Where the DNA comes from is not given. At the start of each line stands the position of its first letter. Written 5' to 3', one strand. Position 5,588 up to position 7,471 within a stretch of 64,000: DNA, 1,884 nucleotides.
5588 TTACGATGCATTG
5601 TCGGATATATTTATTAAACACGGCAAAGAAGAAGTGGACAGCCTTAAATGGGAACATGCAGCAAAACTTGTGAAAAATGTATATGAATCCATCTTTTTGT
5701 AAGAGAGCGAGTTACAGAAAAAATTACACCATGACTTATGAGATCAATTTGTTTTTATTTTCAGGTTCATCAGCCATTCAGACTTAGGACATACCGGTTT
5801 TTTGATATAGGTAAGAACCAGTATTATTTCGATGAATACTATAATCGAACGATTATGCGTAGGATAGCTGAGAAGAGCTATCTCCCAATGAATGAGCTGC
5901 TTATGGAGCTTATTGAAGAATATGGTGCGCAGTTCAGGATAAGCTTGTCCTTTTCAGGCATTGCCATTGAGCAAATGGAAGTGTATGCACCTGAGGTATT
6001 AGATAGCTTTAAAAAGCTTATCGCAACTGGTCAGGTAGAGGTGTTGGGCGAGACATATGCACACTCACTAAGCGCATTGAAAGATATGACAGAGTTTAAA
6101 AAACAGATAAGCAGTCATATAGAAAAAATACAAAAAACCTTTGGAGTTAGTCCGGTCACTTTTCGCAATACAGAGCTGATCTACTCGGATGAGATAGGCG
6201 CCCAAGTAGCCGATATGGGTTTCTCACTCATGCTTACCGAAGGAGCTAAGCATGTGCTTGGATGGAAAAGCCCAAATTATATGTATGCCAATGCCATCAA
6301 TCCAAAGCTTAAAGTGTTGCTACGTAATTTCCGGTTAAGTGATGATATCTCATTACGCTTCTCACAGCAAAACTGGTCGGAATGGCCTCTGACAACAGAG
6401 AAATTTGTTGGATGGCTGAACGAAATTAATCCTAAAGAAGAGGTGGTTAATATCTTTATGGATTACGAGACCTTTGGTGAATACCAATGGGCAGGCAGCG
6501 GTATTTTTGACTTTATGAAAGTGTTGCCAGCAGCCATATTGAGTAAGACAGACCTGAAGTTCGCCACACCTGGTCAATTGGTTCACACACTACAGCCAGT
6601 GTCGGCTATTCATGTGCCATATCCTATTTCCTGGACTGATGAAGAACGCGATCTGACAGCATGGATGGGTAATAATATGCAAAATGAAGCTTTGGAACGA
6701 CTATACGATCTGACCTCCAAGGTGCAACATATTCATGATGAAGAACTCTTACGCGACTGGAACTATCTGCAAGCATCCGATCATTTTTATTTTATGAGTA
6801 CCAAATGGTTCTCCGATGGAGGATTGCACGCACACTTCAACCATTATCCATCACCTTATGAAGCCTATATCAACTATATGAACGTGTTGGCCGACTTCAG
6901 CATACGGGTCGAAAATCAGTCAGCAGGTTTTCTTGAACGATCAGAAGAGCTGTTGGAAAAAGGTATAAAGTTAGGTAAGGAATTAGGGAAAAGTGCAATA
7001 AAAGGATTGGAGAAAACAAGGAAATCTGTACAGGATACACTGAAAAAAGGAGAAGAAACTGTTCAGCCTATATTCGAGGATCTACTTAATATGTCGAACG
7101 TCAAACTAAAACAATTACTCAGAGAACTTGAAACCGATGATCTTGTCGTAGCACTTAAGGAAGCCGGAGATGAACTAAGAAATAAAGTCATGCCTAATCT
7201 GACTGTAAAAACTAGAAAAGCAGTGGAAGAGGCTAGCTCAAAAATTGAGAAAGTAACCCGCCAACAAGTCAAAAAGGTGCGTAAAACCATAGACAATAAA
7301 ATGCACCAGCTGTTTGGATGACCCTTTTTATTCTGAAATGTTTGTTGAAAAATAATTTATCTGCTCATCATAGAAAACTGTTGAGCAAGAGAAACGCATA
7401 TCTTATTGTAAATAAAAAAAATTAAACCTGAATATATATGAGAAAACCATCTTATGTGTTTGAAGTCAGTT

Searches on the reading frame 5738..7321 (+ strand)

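Call 68: search_protein_families(library=pfam, max_evalue=0.00001, proteins=[window:5738-7321:+])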
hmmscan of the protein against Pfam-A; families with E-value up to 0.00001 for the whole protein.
window:5738-7321:+ (527 aa): 2 families
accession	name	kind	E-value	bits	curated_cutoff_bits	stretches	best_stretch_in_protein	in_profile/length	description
PF03065.20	Glyco_hydro_57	-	2.4e-71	240.8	21.2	1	6-294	2-291/291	Glycosyl hydrolase family 57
PF01706.21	FliG_C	-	9.3e-13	48.8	23.3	1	445-524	20-99/108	FliG C-terminal domain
